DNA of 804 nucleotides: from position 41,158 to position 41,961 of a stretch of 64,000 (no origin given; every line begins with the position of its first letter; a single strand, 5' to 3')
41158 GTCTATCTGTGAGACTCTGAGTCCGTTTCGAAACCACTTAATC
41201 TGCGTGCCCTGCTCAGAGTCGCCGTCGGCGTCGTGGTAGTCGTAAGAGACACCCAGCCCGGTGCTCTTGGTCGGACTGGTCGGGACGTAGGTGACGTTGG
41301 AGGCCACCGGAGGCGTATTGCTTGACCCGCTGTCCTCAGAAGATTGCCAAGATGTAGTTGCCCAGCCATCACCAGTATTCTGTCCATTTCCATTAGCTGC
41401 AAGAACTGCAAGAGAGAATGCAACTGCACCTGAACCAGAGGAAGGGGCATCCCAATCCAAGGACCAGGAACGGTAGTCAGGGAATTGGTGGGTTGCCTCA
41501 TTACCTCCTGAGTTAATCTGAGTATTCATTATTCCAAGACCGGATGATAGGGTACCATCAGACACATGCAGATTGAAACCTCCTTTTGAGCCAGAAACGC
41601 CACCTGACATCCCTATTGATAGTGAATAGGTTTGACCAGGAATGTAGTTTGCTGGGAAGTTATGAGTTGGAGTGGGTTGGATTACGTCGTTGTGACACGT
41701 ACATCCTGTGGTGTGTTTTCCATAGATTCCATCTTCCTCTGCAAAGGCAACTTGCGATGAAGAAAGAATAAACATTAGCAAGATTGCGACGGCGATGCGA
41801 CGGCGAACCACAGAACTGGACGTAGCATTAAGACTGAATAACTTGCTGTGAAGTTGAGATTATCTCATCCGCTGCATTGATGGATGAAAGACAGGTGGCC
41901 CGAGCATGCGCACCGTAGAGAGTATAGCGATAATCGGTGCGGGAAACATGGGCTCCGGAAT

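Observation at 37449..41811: Translationally coupled three-gene envelope operon: two anchored exoproteins sharing a Cys-x(1,3)-Cys-His N-module, plus a polytopic membrane protein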

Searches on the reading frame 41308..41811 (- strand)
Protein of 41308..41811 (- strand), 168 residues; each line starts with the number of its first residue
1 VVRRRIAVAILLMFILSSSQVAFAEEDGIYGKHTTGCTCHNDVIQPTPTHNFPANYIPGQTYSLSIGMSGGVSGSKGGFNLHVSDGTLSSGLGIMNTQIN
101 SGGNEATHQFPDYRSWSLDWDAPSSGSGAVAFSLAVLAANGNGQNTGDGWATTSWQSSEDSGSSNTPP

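Call 13: find_homologous_proteins(query=window:41308-41811:-, max_evalue=0.001)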
Query seq(168 aa) (168 aa): 9 proteins with E <= 0.001 among 129 candidates.
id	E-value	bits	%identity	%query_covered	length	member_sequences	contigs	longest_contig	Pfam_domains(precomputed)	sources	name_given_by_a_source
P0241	1.1e-68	248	69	99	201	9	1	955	-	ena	-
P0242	6.5e-64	233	70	90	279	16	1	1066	-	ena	-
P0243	6.3e-59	216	70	88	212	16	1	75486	-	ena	-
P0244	8.7e-59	216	62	99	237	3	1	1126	-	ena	-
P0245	4.0e-57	211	82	67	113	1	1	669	-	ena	-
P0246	5.6e-57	210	67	85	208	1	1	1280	PF01341.24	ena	-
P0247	5.8e-42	161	79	60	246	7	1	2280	-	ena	-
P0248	2.1e-24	104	85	36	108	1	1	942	-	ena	-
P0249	5.8e-22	96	76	40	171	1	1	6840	-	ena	-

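Call 34: search_protein_representatives(protein=window:41332-41739:-)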
Query: 136 residues. Proteins with E-value up to 0.001 (for the whole library): 729; up to 1e-10: 144; up to 1e-30: 9. The best 150 are listed.
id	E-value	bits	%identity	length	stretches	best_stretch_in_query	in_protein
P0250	1.2e-48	180.9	68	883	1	2-131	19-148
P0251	4.1e-45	169.5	64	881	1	6-134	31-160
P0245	1.9e-44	167.3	85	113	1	2-89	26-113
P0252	5.8e-40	152.8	62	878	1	2-130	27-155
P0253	8.6e-38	145.7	56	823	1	8-132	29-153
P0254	4.7e-34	133.6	52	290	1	2-130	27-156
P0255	7.5e-34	133.0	61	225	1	5-105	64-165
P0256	8.4e-34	132.8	57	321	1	9-135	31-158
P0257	6.8e-32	126.6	55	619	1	3-130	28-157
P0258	7.6e-27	110.3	52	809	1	11-130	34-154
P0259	5.0e-26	107.6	47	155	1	3-129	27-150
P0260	9.4e-26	106.7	50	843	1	9-131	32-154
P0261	1.9e-25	105.8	45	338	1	2-130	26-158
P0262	2.2e-25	105.5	56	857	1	10-132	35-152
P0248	3.3e-25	105.0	82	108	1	44-105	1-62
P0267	1.1e-23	100.0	48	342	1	4-131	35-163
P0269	2.0e-22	95.9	50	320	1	3-134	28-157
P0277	3.7e-21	91.8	46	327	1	2-129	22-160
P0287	2.5e-19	85.9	45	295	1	2-127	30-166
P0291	5.0e-19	84.9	42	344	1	4-135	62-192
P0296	9.0e-19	84.1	45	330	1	3-126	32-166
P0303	3.0e-18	82.4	42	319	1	4-133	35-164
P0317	2.1e-16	76.4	44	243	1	2-132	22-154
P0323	7.7e-16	74.6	42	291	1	3-135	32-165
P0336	7.9e-15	71.3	41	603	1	4-129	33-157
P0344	3.7e-14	69.1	42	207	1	4-128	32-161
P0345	4.0e-14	69.0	46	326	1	2-126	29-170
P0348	8.3e-14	68.0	39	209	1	4-129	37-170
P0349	8.5e-14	67.9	42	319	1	3-134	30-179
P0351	1.1e-13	67.6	39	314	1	3-129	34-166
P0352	1.1e-13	67.5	39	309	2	3-105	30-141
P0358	1.5e-12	63.9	42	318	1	3-134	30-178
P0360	1.7e-12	63.7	41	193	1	3-131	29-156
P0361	1.9e-12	63.6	38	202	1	3-135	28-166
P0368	6.9e-12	61.8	43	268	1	4-125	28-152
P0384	5.4e-11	58.9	39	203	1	10-129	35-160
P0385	5.5e-11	58.8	39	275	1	8-127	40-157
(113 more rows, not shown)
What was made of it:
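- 41332..41739 (-): A head: Reeler-fold / choice-of-anchor V domain (residues 25-160). 729 related clusters (call 34).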

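Call 46: predict_structure(alignment_id=A4)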
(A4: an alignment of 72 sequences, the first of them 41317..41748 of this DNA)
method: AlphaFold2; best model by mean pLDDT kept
length: 144 residues; sequences in the alignment: 72
mean_pLDDT: 90.7   pTM: 0.86
mean pLDDT of the five models: 90.7, 90.5, 89.7, 88.9, 88.1
residues with pLDDT >= 90: 106; 70-90: 28; 50-70: 7; < 50: 3
segments of 3 or more residues with pLDDT < 50: none
pLDDT, mean of each block of 10 residues (from residue 1): 70 84 91 98 96 93 95 83 95 95 98 95 91 97 66
secondary structure, 60 per line:
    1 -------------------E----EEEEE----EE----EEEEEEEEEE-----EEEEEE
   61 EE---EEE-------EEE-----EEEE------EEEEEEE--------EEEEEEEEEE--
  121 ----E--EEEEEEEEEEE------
elements in order: E25-29 E40-49 E55-62 E66-68 E76-78 E84-87 E94-100 E109-118 E128-138
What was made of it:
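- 41332..41739 (-): AF2 pLDDT 90.7 (call 46).
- On Pfam Reeler (PF02014): AF2 model with pLDDT 90.7 (call 46).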

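Call 49: fold_search(model_id=the predicted structure, library=pdb)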
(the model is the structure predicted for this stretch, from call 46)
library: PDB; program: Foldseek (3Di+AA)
matches with E <= 10: 2000; with E <= 0.001: 4
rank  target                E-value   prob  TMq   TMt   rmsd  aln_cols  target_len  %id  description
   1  3coo_B                5.1e-06  1.00  0.53  0.55   7.1       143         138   16  The crystal structure of Reelin-N domain of F-spondin (released 2008-08-26)
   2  2zou_B                3.9e-05  1.00  0.56  0.57   5.3       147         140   17  Crystal structure of human F-spondin reeler domain (fragment 2) (released 2008-10-14)
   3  9d6f_H                4.2e-04  1.00  0.42  0.48   9.2       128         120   13  Cryo-EM structure of E. coli FimH lectin domain bound to Fabs 440-2 and 454-3 (released 2025-02-05)
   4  9ml2_F                9.7e-04  1.00  0.37  0.43   9.3       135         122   16  A7M08 Fab bound to HPV16 L1 pentamer (released 2025-08-20)
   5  7akd_D                1.0e-03  1.00  0.38  0.44   9.3       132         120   13  Structure of the SARS-CoV-2 spike glycoprotein in complex with the 47D11 neutralizing antibody Fab fragment (released 2021-05-19)
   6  2qki_E                1.0e-03  1.00  0.40  0.33   5.6       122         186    7  Human C3c in complex with the inhibitor compstatin (released 2007-08-14)
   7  8eka_A                1.2e-03  1.00  0.39  0.46   8.5       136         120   12  Cryo-EM structure of a potent anti-malarial antibody L9 in complex with Plasmodium falciparum circumsporozoite protein (released 2023-03-15)
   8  6ieb_E                1.2e-03  1.00  0.38  0.32  10.1       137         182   12  Structure of RVFV Gn and human monoclonal antibody R15 (released 2019-04-10)
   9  7wn1_C                1.3e-03  1.00  0.42  0.47   8.0       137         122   12  Structure of PfNT1(Y190A) in complex with nanobody 48 and inosine (released 2023-02-01)
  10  8tl2_G                1.3e-03  1.00  0.43  0.47   8.5       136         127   12  CRYO-EM STRUCTURE OF HIV-1 BG505DS-SOSIP.664 ENV TRIMER BOUND TO DJ85-c.01 FAB (released 2024-08-28)
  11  6u6o_H                1.3e-03  1.00  0.39  0.29   8.9       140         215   15  Crystal structure of a vaccine-elicited anti-HIV-1 rhesus macaque antibody DH846 (released 2021-03-24)
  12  6pis_I                1.4e-03  1.00  0.39  0.28   9.2       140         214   13  Mouse two pore domain K+ channel TRAAK (K2P4.1) - Fab complex structure (released 2019-12-25)
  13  5iie_A                1.5e-03  1.00  0.39  0.29   9.2       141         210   13  STRUCTURE OF THE UNLIGANDED ANTI-HIV ANTIBODY DH501 THAT BINDS GP120 V3 GLYCAN AND THE BASE OF V3 (released 2017-03-01)
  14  8iv5_A                1.5e-03  1.00  0.39  0.45   9.6       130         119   18  Cryo-EM structure of SARS-CoV-2 spike protein in complex with double nAbs 8H12 and 1C4 (local refinement) (released 2023-08-16)
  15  6os2_D                1.6e-03  1.00  0.39  0.44   8.6       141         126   10  Structure of synthetic nanobody-stabilized angiotensin II type 1 receptor bound to TRV026 (released 2020-02-19)
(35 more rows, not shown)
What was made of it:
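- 41332..41739 (-): Foldseek top hits 3coo and 2zou, both F-spondin Reeler domains (call 49).
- On Pfam Reeler (PF02014): Foldseek ranks 1-2 are 3coo_B and 2zou_B, E 5e-6 and 4e-5, TM 0.53-0.57 (call 49).
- Closest known: Eukaryotic Reeler domain. Same: Same beta-sandwich fold: top Foldseek hits with TM 0.53-0.57 over the whole domain (call 49).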

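Call 57: find_encoding_contigs(protein=P0344, flank=5000, max_places=3)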
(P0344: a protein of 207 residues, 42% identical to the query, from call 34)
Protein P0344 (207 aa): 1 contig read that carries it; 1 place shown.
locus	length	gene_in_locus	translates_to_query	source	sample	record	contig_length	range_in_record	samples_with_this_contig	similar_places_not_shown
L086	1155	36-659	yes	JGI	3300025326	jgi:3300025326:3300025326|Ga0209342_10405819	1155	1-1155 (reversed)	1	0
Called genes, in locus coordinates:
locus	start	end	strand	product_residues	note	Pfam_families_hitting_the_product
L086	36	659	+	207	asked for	-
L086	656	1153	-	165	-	PF04238:DUF420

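Call 58: find_encoding_contigs(protein=P0317, flank=5000, max_places=3)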
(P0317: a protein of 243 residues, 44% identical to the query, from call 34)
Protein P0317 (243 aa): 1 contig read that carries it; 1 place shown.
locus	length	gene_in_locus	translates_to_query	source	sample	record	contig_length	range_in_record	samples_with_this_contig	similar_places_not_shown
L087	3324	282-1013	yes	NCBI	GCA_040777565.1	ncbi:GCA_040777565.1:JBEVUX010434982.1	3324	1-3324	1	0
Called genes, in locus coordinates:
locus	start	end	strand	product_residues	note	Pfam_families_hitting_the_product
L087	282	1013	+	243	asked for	PF18962:Por_Secre_tail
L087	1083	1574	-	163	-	PF01641:SelR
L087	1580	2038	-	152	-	PF01883:FeS_assembly_P, PF23451:Zn_ribbon_PaaD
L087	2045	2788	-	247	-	PF05138:PaaA_PaaC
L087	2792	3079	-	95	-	PF06243:PaaB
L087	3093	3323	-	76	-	?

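Call 59: search_protein_families(library=pfam, alignment_id=A4, max_evalue=1)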
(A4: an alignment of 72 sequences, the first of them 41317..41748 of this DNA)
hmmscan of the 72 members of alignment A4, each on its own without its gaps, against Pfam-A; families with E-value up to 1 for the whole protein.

A. member 1, window:41317-41748:- (144 aa): 0 families

B. families by the number of members that match (of 72 scanned): 85 families (the first 25 are shown)
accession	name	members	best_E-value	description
PF02014.22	Reeler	27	3.1e-07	Reeler domain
PF18962.6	Por_Secre_tail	4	1.2e-10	Secretion system C-terminal sorting domain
PF00041.27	fn3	4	1.6e-08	Fibronectin type III domain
PF13860.13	FlgD_ig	3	4.4e-09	FlgD Ig-like domain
PF17957.7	Big_7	3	1.7e-05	Bacterial Ig domain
PF19077.6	Big_13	3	0.013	Bacterial Ig-like domain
PF18911.6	PKD_4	2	2.5e-20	PKD domain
PF02369.22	Big_1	2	2e-08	Bacterial Ig-like domain (group 1)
PF22352.2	K319L-like_PKD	2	4e-07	K319L-like, PKD domain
PF16640.11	Big_3_5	2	2.7e-06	Bacterial Ig-like domain (group 3)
PF02412.23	TSP_3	2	5.8e-06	Thrombospondin type 3 repeat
PF17803.7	Cadherin_4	2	0.0001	Bacterial cadherin-like domain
PF18884.5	TSP3_bac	2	0.0029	Bacterial TSP3 repeat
PF17963.7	Big_9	2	0.0062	Bacterial Ig domain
PF17231.7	DUF5305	2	0.014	Family of unknown function (DUF5305)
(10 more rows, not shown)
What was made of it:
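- On Pfam Reeler (PF02014): 27 of 72 relatives hit it, best E 3.1e-7 (call 59).
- Closest known: Eukaryotic Reeler domain. Same: 27 of 72 relatives hit PF02014 (call 59).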

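Call 69: list_cluster_members(proteins=[P0348, P0345, P0349, P0296, P0277, P0368, P0385, P0360, P0384, P0336])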
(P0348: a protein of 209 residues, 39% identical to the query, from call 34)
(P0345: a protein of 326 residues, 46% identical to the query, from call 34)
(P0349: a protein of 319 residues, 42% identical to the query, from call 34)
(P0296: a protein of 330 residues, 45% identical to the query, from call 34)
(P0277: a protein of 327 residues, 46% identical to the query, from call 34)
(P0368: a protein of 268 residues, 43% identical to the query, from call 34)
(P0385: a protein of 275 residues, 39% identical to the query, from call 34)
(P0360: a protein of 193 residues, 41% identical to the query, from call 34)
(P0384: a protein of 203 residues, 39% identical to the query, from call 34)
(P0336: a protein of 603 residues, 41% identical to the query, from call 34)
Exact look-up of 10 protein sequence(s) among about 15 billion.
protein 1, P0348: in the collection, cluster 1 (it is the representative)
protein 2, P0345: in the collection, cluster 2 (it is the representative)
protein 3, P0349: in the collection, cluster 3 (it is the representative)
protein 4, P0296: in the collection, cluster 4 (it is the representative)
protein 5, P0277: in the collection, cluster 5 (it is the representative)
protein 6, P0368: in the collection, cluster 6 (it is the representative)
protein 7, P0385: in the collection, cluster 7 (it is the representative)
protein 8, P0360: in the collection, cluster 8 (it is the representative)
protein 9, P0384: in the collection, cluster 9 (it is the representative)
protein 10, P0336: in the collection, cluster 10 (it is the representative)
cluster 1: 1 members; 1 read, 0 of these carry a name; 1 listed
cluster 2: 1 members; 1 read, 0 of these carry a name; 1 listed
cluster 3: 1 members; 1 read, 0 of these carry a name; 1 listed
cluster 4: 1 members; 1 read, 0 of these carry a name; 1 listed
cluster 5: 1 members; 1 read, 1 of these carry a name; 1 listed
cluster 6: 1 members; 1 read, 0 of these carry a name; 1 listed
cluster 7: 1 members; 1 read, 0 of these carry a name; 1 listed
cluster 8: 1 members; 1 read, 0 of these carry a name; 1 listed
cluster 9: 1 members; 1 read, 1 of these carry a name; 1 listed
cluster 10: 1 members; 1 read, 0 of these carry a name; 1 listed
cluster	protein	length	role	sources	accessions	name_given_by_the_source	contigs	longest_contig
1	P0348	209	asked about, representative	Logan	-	-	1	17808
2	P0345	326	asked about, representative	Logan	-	-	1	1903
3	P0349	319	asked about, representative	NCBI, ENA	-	-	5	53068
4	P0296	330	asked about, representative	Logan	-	-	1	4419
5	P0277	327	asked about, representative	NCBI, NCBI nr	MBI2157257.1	MAG: hypothetical protein HYU26_10205, partial [Candidatus Rokubacteria bacterium] | hypothetical protein [Candidatus Rokubacteria bacterium]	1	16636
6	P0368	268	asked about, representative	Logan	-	-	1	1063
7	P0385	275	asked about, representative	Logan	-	-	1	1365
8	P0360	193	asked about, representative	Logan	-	-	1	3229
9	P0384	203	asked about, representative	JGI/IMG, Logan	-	hypothetical protein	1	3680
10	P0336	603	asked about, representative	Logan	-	-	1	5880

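Call 70: find_encoding_contigs(protein=P0349, flank=7000, max_places=2)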
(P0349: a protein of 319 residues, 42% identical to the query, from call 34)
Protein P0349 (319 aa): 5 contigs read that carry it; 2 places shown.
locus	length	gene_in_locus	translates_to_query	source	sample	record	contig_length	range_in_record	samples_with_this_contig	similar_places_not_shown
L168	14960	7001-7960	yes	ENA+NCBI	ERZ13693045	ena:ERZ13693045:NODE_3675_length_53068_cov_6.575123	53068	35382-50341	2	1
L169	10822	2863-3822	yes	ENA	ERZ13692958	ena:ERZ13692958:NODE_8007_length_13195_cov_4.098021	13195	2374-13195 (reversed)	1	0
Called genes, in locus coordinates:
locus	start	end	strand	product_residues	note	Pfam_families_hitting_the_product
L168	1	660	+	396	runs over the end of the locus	PF13183:Fer4_8, PF13237:Fer4_10 (weak), PF13187:Fer4_9 (weak), PF13534:Fer4_17, PF02754:CCG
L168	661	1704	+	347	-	PF01012:ETF, PF00766:ETF_alpha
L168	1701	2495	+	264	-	PF01012:ETF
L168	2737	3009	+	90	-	-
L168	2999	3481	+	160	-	-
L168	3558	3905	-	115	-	PF01521:Fe-S_biosyn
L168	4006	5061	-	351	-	PF04014:MazE_antitoxin, PF01895:PhoU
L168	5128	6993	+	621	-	PF07732:Cu-oxidase_3 (weak), PF07731:Cu-oxidase_2, PF17957:Big_7 (weak)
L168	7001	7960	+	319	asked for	PF00041:fn3 (faint)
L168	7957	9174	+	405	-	PF00127:Copper-bind (faint), PF13473:Cupredoxin_1 (faint)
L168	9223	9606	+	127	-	PF13473:Cupredoxin_1, PF00127:Copper-bind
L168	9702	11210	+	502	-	-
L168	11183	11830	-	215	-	-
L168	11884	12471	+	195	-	-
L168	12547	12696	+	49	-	-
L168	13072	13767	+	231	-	-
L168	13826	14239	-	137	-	PF00127:Copper-bind (faint)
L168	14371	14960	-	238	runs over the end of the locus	-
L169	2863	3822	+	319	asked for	PF00041:fn3 (faint)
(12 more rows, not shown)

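Call 71: find_encoding_contigs(protein=P0348, flank=7000, max_places=1)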
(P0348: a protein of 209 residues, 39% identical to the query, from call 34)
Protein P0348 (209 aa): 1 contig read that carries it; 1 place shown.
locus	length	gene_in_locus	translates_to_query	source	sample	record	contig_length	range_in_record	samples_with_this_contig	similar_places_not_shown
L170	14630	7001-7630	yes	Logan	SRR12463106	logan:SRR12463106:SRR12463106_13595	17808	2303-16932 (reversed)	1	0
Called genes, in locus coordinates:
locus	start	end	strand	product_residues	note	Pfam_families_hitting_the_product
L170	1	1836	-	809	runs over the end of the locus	PF06695:Sm_multidrug_ex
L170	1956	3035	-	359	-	-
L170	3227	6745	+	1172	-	-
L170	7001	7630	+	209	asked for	-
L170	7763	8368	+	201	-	PF18204:PGF-CTERM (weak)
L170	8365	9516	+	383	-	-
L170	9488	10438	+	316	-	-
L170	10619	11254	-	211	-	PF13578:Methyltransf_24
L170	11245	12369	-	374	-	PF00535:Glycos_transf_2, PF13632:Glyco_trans_2_3 (weak)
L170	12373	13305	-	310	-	PF04055:Radical_SAM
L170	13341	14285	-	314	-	PF01073:3Beta_HSD, PF01370:Epimerase, PF02719:Polysacc_synt_2 (faint), PF04321:RmlD_sub_bind, PF16363:GDP_Man_Dehyd, PF07993:NAD_binding_4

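Call 72: find_encoding_contigs(protein=P0277, flank=7000, max_places=1)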
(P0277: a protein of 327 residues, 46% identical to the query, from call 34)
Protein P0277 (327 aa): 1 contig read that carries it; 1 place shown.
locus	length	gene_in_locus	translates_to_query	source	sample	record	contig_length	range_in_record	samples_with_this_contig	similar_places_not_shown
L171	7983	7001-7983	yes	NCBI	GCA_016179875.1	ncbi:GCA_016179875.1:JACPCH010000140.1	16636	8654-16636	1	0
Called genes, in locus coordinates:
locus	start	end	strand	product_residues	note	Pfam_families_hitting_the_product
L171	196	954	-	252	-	PF00106:adh_short, PF08659:KR, PF13561:adh_short_C2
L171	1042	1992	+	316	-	PF01636:APH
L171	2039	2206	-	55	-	PF03061:4HBT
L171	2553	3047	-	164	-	PF20046:DUF6448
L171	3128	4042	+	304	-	PF01039:Carboxyl_trans, PF03255:ACCA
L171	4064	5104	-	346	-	PF04014:MazE_antitoxin, PF01895:PhoU (weak)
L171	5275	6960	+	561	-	PF07731:Cu-oxidase_2, PF07732:Cu-oxidase_3, PF07731:Cu-oxidase_2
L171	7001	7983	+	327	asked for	?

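Call 74: list_cluster_members(proteins=[P0358, P0351, P0352, P0323, P0303, P0291, P0267, P0287, P0269, P0361])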
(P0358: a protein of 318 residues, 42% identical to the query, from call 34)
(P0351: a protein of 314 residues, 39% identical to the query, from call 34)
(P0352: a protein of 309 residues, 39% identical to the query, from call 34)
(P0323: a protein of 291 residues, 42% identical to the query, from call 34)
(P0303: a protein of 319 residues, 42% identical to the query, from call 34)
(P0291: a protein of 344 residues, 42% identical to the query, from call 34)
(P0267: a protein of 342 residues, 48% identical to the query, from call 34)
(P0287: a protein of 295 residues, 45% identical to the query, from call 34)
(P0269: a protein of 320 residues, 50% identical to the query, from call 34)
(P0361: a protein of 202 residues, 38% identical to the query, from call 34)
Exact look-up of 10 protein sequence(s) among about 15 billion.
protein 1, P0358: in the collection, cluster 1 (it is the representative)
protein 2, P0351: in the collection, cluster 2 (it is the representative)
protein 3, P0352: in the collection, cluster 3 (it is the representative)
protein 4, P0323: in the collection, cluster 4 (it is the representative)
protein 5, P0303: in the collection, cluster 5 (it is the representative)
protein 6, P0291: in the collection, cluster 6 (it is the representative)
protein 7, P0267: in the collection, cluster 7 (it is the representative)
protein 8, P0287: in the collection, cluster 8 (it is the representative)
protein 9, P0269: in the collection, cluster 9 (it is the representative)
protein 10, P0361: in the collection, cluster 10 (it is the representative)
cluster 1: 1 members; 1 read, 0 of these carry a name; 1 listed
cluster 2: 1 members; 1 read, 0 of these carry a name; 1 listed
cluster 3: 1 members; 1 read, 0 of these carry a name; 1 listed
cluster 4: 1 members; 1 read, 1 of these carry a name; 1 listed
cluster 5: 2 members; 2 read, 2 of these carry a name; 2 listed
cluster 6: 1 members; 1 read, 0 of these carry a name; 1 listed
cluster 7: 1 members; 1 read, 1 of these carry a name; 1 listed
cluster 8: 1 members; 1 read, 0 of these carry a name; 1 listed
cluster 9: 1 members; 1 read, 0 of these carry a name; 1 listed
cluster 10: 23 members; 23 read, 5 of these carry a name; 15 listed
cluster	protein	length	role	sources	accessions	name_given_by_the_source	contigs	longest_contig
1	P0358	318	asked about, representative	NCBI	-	-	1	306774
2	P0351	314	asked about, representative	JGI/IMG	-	-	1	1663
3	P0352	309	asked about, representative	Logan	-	-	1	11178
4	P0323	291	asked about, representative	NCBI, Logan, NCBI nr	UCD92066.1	MAG: PKD domain-containing protein [Methanobacteriota archaeon] | MAG: PKD domain-containing protein [Euryarchaeota archaeon]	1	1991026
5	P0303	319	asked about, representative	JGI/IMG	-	hypothetical protein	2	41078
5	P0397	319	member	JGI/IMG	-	hypothetical protein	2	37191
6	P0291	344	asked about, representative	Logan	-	-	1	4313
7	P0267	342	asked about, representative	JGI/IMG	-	hypothetical protein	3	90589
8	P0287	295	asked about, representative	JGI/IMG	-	-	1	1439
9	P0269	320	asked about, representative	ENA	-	-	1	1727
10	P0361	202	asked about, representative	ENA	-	-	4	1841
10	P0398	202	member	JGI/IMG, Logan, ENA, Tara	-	hypothetical protein | strand:+ start:134 stop:742 length:609 start_codon:yes stop_codon:yes gene_type:complete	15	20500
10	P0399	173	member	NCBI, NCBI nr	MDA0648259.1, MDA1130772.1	MAG: hypothetical protein O3B00_04655 [archaeon] | hypothetical protein [archaeon]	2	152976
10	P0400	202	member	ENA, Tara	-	strand:+ start:132 stop:740 length:609 start_codon:yes stop_codon:yes gene_type:complete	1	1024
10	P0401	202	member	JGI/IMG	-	hypothetical protein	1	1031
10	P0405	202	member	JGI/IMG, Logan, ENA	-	-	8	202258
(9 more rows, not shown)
